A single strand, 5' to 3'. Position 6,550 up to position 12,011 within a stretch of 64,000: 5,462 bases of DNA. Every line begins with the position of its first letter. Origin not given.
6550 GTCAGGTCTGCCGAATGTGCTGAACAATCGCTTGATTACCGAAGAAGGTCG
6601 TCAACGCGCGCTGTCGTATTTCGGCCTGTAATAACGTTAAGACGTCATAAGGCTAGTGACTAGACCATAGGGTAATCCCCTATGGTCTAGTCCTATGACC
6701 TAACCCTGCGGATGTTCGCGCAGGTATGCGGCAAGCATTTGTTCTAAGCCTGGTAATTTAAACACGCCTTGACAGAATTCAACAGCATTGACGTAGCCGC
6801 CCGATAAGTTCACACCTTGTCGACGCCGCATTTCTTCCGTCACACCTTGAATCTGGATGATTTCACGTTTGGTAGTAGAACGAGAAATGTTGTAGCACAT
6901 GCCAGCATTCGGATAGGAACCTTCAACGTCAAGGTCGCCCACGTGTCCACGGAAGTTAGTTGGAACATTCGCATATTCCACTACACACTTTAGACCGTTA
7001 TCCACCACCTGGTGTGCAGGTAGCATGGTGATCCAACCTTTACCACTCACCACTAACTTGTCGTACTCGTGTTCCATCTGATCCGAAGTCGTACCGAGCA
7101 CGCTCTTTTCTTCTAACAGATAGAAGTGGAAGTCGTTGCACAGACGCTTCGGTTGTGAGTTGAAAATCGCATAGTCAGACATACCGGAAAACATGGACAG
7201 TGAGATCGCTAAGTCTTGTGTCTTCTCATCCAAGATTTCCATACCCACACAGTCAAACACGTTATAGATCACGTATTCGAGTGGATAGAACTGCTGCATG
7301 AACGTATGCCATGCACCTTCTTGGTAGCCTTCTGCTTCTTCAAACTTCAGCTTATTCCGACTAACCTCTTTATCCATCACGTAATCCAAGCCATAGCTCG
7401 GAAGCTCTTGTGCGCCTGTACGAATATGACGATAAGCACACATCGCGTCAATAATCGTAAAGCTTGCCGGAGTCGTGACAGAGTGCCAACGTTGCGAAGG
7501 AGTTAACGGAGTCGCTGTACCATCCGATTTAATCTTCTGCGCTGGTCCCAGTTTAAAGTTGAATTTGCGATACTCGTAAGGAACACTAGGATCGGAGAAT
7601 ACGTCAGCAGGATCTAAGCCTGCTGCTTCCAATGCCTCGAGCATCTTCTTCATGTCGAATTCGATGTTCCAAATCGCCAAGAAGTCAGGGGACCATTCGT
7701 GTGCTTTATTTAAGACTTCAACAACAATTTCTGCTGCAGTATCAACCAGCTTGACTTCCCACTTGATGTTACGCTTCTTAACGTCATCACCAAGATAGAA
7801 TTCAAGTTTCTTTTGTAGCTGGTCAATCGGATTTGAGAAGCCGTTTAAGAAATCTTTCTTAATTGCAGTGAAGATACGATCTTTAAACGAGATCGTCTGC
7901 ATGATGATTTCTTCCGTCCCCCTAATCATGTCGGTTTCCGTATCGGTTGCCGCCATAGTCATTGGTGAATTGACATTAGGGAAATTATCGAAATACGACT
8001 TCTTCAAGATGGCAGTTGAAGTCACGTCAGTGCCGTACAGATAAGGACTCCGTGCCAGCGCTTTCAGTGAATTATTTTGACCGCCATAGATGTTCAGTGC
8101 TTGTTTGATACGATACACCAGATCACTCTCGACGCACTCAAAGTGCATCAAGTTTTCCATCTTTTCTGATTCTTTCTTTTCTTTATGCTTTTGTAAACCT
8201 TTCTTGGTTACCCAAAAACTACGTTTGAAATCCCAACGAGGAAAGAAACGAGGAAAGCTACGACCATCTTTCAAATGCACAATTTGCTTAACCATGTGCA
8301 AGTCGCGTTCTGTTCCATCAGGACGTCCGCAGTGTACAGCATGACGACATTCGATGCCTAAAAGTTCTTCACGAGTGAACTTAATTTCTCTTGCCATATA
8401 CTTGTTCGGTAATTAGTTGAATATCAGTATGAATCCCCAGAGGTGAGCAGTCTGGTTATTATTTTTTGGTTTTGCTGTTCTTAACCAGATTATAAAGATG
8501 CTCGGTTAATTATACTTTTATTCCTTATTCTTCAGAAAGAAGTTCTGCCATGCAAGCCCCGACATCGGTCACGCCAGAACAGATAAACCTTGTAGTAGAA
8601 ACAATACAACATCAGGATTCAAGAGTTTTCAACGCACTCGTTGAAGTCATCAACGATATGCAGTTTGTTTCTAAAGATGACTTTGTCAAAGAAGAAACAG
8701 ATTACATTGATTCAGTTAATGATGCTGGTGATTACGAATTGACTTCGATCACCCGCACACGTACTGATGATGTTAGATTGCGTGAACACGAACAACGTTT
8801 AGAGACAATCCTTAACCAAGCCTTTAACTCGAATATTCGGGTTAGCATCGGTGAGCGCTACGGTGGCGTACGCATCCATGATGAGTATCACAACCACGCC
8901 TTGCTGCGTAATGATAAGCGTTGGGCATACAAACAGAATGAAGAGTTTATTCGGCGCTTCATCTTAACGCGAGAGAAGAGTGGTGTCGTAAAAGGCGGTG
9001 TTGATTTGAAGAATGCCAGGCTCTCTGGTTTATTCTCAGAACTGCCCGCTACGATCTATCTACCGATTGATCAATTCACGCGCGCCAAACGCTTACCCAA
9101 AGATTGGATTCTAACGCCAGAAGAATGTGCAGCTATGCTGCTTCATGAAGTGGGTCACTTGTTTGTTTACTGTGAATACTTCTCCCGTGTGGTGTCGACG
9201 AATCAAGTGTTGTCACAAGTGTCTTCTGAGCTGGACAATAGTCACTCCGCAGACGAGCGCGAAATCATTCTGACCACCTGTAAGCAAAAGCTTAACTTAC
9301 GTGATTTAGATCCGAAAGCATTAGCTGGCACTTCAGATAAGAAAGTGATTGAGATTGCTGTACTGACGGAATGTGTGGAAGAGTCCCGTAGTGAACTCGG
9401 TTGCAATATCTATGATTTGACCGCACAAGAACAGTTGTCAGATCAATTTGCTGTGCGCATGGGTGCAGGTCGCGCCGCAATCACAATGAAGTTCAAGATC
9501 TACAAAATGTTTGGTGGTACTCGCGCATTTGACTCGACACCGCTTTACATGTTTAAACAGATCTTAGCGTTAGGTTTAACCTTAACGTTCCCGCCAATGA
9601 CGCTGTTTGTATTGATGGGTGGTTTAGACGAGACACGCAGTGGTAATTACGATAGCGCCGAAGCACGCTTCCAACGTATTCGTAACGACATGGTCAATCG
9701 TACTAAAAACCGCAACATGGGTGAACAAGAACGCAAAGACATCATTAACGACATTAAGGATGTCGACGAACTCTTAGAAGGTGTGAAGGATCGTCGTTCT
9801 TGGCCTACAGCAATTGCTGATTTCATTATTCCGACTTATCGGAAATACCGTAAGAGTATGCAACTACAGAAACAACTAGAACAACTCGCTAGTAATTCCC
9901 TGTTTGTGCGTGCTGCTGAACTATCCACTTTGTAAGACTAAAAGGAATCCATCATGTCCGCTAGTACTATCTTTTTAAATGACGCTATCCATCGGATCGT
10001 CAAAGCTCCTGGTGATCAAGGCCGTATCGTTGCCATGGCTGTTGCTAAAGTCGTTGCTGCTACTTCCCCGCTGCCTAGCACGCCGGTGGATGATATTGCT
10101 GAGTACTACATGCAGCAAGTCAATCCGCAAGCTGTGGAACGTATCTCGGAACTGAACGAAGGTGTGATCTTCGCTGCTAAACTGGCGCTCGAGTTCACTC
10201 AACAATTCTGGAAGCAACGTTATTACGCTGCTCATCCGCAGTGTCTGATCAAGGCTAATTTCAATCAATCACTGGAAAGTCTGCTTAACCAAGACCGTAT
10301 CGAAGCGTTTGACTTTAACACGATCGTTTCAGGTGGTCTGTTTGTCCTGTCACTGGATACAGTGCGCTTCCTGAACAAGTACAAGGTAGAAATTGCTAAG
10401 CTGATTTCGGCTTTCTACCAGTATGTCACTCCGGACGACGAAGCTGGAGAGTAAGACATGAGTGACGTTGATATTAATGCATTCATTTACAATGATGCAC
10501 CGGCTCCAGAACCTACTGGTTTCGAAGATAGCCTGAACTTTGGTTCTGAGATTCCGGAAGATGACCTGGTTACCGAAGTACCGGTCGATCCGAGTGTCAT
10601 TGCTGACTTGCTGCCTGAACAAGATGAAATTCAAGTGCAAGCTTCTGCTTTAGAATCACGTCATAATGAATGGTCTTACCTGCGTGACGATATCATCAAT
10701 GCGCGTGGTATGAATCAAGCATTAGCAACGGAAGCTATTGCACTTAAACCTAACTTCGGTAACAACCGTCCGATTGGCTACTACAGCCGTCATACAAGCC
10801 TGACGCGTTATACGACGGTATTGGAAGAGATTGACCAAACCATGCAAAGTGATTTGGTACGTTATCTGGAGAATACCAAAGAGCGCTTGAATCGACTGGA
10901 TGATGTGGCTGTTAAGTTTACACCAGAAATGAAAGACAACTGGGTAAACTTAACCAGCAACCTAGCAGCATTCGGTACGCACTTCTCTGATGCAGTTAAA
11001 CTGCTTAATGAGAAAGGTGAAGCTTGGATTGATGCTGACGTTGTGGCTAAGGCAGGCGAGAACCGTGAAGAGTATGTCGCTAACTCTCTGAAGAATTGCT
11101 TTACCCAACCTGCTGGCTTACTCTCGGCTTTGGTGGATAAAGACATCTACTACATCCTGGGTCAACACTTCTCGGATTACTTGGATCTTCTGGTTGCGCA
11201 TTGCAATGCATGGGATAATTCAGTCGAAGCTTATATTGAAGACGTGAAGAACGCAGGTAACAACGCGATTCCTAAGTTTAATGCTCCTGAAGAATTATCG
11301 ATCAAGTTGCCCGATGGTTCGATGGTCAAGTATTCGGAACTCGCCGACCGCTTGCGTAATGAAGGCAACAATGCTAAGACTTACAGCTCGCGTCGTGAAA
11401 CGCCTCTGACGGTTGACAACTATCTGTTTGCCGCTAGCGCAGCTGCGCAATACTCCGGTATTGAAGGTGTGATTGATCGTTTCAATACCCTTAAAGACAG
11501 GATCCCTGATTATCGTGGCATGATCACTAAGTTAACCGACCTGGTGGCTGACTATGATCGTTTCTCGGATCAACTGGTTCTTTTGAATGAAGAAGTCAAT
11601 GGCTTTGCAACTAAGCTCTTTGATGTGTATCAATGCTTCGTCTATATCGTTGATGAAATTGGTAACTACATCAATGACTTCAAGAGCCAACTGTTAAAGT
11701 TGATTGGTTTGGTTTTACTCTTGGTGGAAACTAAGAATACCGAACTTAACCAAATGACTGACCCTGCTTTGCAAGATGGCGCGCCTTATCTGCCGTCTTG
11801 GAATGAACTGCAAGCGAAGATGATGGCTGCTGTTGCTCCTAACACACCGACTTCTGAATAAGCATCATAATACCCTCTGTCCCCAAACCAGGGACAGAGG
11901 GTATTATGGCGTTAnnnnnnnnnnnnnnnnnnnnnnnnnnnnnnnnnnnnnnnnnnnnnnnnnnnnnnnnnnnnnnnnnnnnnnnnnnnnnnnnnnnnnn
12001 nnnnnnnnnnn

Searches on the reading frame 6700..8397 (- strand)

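Call 16: search_protein_families(library=pfam, proteins=[window:6700-8397:-], max_evalue=0.001)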
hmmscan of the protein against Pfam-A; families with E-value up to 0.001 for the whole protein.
window:6700-8397:- (565 aa): 0 families

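Call 18: search_protein_families(library=phrogs, proteins=[window:6700-8397:-], max_evalue=0.00001)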
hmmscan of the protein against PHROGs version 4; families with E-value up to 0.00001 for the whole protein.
window:6700-8397:- (565 aa): 2 families
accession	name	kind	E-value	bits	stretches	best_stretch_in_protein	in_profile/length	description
phrog_3011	-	DNA, RNA and nucleotide metabolism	1.1e-209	698.9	1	6-562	3-568/576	DNA polymerase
phrog_262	-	DNA, RNA and nucleotide metabolism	3.4e-06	26.4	0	120-460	91-377/856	DNA polymerase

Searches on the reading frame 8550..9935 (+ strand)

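Call 18: search_protein_families(library=phrogs, proteins=[window:8550-9935:+], max_evalue=0.00001)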
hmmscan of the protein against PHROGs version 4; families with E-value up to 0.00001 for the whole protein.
window:8550-9935:+ (461 aa): 1 family
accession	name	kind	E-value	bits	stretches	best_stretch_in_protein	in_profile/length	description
phrog_2767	-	unknown function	1.4e-79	269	1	36-461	16-441/442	-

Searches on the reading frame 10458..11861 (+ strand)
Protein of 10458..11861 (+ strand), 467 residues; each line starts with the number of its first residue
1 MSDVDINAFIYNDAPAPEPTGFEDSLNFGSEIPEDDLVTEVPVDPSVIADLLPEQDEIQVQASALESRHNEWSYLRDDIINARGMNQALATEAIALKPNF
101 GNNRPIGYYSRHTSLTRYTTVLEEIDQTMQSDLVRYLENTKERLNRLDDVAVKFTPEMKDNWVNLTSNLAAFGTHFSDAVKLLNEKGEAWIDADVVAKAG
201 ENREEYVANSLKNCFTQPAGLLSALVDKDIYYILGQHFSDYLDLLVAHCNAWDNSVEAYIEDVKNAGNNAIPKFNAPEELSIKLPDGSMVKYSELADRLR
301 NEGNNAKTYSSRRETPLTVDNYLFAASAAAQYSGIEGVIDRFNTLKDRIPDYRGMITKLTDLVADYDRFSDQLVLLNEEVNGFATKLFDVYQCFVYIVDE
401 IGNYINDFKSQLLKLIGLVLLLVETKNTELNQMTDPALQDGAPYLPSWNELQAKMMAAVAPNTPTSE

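Call 18: search_protein_families(library=phrogs, proteins=[window:10458-11861:+], max_evalue=0.00001)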
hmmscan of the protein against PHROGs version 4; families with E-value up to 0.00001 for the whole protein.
window:10458-11861:+ (467 aa): 1 family
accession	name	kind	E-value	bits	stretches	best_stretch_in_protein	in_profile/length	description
phrog_32764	-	unknown function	3.7e-12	46.9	1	49-150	38-140/478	-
